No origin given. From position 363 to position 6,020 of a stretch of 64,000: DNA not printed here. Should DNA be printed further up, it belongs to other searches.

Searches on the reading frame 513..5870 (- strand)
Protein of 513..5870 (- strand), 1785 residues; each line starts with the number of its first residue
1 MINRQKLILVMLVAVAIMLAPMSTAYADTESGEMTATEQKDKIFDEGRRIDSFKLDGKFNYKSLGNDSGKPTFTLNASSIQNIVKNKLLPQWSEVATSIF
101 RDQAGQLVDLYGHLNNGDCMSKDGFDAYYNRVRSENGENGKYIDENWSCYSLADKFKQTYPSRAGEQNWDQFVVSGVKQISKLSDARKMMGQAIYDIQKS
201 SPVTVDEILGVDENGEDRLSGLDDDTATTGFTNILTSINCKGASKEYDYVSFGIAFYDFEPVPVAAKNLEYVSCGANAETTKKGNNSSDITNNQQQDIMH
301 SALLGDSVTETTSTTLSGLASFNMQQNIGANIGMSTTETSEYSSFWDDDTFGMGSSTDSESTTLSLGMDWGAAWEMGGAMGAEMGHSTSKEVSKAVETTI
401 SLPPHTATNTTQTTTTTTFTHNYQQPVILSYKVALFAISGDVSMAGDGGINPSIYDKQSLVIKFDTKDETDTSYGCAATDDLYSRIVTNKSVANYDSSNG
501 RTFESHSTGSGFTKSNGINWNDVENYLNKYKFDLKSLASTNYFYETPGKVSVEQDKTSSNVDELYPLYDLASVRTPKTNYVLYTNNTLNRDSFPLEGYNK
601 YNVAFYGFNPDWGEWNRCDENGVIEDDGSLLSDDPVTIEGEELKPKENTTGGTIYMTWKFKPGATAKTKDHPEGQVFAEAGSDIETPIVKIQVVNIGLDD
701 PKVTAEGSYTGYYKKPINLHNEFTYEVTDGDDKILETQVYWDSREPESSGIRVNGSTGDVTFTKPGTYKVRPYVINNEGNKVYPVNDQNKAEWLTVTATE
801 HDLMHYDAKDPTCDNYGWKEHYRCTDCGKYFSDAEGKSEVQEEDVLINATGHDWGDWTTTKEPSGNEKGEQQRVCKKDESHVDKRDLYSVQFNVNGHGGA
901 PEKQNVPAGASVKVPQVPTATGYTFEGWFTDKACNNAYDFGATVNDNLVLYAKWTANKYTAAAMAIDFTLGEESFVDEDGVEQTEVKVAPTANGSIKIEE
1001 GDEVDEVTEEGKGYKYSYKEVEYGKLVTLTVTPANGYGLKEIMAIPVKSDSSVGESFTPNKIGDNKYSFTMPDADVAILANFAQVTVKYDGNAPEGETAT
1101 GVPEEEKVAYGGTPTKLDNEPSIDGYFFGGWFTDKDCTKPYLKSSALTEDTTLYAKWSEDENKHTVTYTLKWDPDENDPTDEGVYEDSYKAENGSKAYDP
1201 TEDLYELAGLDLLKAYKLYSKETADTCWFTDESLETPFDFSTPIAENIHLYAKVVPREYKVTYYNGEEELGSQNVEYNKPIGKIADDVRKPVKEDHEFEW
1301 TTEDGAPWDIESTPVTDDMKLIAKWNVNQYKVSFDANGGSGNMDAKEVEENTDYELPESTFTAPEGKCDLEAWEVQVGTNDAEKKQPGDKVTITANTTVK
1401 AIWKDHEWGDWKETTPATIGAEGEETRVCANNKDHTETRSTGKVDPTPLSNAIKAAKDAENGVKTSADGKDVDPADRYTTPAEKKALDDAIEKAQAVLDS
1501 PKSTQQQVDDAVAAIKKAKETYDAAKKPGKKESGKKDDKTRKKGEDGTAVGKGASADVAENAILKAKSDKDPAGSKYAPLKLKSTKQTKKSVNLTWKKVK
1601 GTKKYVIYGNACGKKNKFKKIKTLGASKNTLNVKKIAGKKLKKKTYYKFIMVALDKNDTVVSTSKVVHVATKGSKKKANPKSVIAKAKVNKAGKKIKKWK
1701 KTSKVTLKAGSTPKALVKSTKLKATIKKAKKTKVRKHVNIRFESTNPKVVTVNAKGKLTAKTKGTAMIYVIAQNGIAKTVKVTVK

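Call 23: search_protein_families(library=pfam, max_evalue=0.001, proteins=[window:513-5870:-])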
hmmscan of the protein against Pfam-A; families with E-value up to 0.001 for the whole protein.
window:513-5870:- (1785 aa): 4 families
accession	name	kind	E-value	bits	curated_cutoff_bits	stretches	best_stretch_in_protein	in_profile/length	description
PF09479.16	Flg_new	-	2.6e-39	133.6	27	2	888-953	1-65/65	Listeria-Bacteroides repeat domain (List_Bact_rpt)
PF07554.19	FIVAR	-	1.2e-05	26.3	29.2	1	1480-1520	25-68/71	FIVAR domain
PF02368.24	Big_2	-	6.5e-05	23.3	22.8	1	1705-1780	5-76/79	Bacterial Ig-like domain (group 2)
PF18998.6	Flg_new_2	-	0.00015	22.1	23.6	1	1008-1085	6-72/73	Divergent InlB B-repeat domain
